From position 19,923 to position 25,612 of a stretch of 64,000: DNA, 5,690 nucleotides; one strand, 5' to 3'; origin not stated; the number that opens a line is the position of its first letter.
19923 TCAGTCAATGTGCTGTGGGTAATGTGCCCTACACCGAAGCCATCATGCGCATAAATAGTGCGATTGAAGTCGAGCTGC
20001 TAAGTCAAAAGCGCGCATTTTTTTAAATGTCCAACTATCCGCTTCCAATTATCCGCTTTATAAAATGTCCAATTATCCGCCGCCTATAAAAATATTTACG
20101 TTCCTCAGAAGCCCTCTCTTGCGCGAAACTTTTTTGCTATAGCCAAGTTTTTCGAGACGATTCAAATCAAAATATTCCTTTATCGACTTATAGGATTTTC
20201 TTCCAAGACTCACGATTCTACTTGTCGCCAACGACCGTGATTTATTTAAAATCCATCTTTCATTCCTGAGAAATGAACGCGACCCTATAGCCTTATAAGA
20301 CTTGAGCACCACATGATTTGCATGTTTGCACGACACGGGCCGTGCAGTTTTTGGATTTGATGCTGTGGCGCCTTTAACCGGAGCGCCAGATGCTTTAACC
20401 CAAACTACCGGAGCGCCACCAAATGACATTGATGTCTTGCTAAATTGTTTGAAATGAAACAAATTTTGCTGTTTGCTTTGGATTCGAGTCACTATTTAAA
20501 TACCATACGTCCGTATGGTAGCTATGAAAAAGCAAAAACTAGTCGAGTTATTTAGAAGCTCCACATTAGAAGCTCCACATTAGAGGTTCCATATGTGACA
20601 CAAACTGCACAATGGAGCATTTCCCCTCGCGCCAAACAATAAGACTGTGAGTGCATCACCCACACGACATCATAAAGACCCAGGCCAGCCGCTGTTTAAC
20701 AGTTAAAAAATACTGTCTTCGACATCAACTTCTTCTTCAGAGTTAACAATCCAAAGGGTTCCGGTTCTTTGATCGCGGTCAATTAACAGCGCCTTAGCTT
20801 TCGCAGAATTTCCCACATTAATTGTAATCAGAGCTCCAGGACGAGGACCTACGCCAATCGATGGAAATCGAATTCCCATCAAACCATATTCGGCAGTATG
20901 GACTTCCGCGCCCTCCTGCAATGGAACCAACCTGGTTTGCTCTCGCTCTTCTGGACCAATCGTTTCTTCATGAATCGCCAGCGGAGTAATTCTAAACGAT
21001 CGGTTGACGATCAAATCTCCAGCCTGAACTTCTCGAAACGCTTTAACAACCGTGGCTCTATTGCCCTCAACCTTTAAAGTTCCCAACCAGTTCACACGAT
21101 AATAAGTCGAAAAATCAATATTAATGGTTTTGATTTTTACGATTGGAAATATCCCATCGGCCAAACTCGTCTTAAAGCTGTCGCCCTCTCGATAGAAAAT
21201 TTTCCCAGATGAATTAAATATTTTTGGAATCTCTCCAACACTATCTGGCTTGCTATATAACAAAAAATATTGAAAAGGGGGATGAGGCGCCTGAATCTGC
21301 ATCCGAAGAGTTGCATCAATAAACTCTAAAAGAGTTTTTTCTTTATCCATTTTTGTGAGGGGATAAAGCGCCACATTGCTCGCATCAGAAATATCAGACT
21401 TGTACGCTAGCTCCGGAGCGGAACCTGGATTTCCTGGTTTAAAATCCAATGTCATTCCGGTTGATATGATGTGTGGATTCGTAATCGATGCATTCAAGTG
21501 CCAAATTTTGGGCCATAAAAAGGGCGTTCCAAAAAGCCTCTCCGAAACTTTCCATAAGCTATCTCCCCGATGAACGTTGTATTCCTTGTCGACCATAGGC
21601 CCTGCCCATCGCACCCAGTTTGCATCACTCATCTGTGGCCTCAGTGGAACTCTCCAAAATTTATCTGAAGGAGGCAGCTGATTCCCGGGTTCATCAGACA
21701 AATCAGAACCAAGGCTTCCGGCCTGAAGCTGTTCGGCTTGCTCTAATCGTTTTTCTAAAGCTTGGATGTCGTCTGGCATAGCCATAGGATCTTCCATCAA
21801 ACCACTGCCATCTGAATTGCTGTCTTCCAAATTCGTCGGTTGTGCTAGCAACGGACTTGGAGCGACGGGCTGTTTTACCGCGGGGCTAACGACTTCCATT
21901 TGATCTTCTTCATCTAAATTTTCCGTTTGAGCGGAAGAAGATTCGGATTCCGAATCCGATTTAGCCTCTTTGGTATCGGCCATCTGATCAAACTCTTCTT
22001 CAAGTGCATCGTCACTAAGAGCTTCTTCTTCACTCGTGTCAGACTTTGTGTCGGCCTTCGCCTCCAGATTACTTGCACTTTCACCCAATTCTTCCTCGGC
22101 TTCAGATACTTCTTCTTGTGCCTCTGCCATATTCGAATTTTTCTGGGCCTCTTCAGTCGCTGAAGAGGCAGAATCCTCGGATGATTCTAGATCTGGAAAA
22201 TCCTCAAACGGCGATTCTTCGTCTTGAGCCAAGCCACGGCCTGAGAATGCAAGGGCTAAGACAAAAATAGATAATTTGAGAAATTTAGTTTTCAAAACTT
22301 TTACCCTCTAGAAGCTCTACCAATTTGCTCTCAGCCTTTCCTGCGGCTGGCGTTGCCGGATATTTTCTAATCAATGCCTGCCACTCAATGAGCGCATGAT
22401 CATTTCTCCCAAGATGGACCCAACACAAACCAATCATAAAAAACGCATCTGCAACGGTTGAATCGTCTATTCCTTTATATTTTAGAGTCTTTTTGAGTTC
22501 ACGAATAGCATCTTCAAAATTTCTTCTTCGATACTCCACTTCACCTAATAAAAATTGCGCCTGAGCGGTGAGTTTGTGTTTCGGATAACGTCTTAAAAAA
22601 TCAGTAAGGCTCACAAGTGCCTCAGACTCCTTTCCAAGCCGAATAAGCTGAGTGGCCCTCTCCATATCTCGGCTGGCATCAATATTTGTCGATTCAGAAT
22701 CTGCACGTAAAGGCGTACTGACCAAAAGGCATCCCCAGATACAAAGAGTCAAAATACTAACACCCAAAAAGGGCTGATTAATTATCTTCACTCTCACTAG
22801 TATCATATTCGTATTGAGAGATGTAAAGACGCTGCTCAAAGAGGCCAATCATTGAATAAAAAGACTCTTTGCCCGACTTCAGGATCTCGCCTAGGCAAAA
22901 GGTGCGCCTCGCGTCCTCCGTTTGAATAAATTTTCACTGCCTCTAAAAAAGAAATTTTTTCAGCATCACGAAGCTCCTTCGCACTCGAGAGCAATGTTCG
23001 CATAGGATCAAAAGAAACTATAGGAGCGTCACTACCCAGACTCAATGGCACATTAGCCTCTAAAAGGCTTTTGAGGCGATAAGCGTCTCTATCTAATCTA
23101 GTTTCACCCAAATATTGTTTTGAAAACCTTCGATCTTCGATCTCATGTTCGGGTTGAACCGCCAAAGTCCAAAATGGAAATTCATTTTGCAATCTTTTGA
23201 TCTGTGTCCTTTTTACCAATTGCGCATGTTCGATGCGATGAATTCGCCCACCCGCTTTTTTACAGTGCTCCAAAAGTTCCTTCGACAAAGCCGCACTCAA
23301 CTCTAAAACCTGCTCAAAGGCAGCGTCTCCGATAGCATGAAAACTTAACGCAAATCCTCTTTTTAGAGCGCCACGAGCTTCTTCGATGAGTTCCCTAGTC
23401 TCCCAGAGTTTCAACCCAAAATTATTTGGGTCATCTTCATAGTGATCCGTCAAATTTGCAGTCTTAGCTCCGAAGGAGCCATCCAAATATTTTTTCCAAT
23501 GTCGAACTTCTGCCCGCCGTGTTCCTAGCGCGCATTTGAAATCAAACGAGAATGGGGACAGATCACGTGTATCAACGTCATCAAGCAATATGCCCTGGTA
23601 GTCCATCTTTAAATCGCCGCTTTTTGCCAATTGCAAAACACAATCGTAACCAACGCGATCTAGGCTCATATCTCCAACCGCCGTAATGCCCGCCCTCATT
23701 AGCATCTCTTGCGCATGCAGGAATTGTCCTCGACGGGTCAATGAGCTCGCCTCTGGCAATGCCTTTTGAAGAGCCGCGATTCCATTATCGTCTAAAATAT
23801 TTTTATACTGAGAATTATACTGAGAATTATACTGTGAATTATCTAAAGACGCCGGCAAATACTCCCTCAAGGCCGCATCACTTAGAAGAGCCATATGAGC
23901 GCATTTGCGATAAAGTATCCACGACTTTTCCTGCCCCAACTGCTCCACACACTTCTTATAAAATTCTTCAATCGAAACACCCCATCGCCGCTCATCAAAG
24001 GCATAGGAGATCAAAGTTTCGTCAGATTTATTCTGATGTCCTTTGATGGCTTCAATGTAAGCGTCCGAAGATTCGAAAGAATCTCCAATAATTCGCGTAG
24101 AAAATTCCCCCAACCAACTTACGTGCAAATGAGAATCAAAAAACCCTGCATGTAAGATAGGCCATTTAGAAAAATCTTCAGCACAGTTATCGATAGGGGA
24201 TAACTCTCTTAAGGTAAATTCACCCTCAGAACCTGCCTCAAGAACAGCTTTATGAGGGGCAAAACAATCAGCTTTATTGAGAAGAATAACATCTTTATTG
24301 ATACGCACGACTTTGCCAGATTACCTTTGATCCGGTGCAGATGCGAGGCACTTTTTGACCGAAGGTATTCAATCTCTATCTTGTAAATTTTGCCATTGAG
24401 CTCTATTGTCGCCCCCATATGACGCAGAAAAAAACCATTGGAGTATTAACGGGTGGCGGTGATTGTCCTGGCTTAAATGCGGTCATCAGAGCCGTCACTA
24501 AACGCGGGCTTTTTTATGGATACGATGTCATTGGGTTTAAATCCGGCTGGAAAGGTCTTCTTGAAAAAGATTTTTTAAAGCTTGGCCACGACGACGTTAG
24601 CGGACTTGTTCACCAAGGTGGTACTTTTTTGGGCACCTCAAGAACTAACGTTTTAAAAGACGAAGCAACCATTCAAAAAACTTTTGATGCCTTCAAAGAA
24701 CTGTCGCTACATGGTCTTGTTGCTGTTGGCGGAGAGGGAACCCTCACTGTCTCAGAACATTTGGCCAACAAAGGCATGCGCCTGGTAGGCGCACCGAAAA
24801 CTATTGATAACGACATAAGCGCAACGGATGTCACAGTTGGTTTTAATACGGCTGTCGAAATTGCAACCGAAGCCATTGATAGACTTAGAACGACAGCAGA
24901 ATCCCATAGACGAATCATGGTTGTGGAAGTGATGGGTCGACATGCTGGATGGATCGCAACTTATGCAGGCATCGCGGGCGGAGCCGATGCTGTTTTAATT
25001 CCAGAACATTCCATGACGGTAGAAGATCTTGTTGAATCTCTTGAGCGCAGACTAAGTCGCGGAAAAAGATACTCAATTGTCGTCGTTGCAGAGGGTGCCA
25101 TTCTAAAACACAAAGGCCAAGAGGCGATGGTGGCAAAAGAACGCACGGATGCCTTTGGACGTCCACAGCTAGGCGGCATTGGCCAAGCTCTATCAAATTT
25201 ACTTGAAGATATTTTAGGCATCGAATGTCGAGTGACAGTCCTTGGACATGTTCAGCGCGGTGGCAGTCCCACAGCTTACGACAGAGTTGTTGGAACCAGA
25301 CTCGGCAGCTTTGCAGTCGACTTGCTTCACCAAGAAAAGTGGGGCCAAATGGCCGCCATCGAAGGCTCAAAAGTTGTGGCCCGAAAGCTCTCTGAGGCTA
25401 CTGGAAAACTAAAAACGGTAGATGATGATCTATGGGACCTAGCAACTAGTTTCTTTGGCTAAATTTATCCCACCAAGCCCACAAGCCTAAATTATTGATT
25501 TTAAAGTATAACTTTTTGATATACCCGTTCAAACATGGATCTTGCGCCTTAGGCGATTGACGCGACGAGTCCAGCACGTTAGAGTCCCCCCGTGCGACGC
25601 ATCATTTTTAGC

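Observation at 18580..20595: Three independent 14-bp tandem-repeat arrays clustered around the dprA-smg locus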

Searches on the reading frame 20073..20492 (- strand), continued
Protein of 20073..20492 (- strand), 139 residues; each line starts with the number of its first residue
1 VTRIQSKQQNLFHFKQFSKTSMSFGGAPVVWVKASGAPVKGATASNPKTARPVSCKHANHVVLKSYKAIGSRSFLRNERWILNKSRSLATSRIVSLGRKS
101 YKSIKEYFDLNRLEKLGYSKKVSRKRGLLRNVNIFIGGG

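Call 68: search_dna_similar(query=P0009, collection=plasmids, mode=protein, max_evalue=1e-8, max_rows=20)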
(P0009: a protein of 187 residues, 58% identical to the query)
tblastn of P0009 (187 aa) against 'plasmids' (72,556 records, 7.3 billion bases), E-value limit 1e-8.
No match.

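Call 88: search_dna_similar(query=P0009, collection=phages, mode=protein, max_evalue=0.000001, max_rows=10)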
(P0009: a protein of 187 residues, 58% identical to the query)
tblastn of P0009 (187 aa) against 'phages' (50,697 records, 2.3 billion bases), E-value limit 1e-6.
No match.

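Call 92: search_protein_representatives(alignment_id=A3)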
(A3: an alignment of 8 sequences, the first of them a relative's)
Query: 8 sequences, 184 profile positions. Proteins with E-value up to 0.001 (for the whole library): 1531; up to 1e-10: 1037; up to 1e-30: 57. The best 150 are listed.
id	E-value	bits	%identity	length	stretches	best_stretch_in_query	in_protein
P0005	5.8e-82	290.0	-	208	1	3-182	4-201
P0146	4.5e-75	267.6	-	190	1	1-177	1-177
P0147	4.5e-73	261.0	-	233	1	4-178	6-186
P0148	4.6e-70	251.2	-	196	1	6-170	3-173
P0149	1.9e-66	239.4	-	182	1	6-179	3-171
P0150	1.3e-63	230.2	-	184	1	15-179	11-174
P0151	4.8e-63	228.4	-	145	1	44-176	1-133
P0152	1.2e-59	217.3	-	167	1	33-178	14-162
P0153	7.5e-40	152.8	-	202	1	12-173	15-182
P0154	1.9e-38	148.2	-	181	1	9-174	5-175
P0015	4.2e-38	147.1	-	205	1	16-176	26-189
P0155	4.8e-38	146.9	-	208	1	1-170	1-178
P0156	5.0e-38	146.8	-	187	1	17-175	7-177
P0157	5.9e-38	146.6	-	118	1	73-177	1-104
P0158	1.8e-37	145.0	-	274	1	17-174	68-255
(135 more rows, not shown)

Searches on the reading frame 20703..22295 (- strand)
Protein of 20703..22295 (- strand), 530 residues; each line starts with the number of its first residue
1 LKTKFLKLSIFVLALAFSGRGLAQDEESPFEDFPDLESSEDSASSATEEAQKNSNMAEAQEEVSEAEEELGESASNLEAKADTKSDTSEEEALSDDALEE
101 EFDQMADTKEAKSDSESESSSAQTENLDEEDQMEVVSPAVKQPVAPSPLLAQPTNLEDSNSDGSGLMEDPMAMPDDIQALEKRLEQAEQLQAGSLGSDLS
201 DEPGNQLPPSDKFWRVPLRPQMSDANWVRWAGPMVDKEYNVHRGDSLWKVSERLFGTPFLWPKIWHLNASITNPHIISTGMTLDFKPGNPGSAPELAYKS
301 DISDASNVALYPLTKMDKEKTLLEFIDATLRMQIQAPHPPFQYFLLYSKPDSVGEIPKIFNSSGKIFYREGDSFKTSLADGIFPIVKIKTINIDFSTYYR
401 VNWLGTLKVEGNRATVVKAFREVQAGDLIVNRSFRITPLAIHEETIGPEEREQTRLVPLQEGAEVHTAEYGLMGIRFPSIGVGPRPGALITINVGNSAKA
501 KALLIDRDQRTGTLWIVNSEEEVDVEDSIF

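Call 8: search_protein_families(library=pfam, proteins=[window:20703-22295:-], max_evalue=0.01)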
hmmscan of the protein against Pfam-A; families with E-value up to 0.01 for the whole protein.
window:20703-22295:- (530 aa): 1 family
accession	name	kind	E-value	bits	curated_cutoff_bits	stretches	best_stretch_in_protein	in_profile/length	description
PF01476.26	LysM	-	0.003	17.9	20.9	1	239-283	1-40/43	LysM domain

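Call 19: search_protein_families(library=ncbifam, proteins=[window:20703-22295:-], max_evalue=10)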
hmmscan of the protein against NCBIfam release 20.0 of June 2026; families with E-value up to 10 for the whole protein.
window:20703-22295:- (530 aa): 16 families
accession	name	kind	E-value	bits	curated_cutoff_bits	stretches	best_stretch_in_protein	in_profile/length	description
NF008399.0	PRK11198.1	equivalog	0.0051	17.2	134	1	237-274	96-134/149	peptidoglycan-binding protein LysM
TIGR02899.1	spore_safA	subfamily_domain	0.0056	16.6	67.85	1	241-283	1-40/44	SafA/ExsA family spore coat assembly protein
NF033930.1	pneumo_PspA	exception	0.083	11.6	850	1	22-132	28-136/659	pneumococcal surface protein A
NF041035.1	Rad50_Halo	equivalog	0.16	10.3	1000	1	38-191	353-505/883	DNA double-strand break repair ATPase Rad50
NF047351.1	lipase_YSIRK_Sa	exception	0.41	8.9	650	1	39-126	47-136/704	YSIRK-targeted triacylglycerol lipase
NF053801.1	OM_Bd0486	exception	0.72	8.9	370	1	5-125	4-116/356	Bd0486 family outer membrane beta-barrel protein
NF004598.0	PRK05932.1-5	equivalog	2.7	6.6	621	1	15-132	26-138/504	RNA polymerase factor sigma-54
NF002572.0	PRK02224.1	equivalog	2.8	6.1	1087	1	37-192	352-506/888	DNA double-strand break repair ATPase Rad50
NF040677.1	wall_bind_EntC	exception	3.3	6.4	770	1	39-145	196-310/422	cell wall-binding protein EntC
NF052588.1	RnaseEMycob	equivalog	3.4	5.3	1400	1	35-134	819-914/945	ribonuclease E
NF004596.0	PRK05932.1-3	subfamily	3.8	6.3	499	1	27-130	40-146/515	RNA polymerase factor sigma-54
NF005929.0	PRK07946.1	equivalog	4.5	6.9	157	1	8-121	86-197/204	Na(+)/H(+) antiporter subunit C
TIGR00596.1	rad1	subfamily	5.8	5.1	806.65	1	31-139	340-446/813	DNA repair protein, RAD1 family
NF046048.1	NlpC_P60_DIP1281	equivalog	6.5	5.4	517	1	42-139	259-355/587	DIP1281 family NlpC/P60 protein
NF052523.2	TafF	equivalog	7.3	5.6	420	0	33-154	145-263/379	TafF family fimbrial protein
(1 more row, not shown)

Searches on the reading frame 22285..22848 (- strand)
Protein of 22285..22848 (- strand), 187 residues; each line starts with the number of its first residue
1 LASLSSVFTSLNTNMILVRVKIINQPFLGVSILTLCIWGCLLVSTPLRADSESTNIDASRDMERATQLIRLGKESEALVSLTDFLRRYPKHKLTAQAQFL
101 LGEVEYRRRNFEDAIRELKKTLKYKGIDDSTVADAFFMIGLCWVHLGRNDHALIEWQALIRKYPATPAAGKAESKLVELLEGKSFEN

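Call 8: search_protein_families(library=pfam, proteins=[window:22285-22848:-], max_evalue=0.01)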
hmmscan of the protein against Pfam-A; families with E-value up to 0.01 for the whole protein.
window:22285-22848:- (187 aa): 7 families
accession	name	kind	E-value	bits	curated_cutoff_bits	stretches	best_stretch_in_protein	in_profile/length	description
PF13432.12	TPR_16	-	2.4e-10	41.1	32.7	2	64-118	3-54/65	Tetratricopeptide repeat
PF13174.12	TPR_6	-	7.5e-10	39.2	26.3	0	134-165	1-32/33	Tetratricopeptide repeat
PF07719.23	TPR_2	-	6e-09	35.8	27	0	95-124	1-30/34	Tetratricopeptide repeat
PF13428.12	TPR_14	-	1.6e-05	25.6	23.5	0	96-123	2-29/44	Tetratricopeptide repeat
PF13525.12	YfiO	-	7.2e-05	23.1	25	1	75-179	59-136/203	Outer membrane lipoprotein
PF13424.12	TPR_12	-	0.00049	20.7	30.1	1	86-123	34-73/77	Tetratricopeptide repeat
PF13371.12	TPR_9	-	0.00092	19.6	35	0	140-174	36-70/73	Tetratricopeptide repeat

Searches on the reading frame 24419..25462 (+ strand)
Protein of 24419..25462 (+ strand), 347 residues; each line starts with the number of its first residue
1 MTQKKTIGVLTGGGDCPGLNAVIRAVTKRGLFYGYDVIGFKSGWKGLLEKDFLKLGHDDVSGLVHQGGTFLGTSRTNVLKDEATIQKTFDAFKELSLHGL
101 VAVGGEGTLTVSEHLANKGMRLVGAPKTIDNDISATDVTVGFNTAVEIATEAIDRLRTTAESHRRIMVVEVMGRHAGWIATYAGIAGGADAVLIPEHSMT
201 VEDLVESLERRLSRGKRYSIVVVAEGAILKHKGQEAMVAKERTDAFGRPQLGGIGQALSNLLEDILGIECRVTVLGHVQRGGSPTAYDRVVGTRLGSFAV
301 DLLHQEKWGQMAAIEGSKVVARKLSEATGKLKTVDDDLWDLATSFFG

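Call 90: search_protein_families(library=pfam, proteins=[window:24419-25462:+], max_evalue=0.00001)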
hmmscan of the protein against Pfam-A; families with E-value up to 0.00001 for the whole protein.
window:24419-25462:+ (347 aa): 1 family
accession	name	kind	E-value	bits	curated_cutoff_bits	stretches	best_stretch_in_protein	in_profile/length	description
PF00365.25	PFK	-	2.6e-105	352.2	30.9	1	7-303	2-277/277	Phosphofructokinase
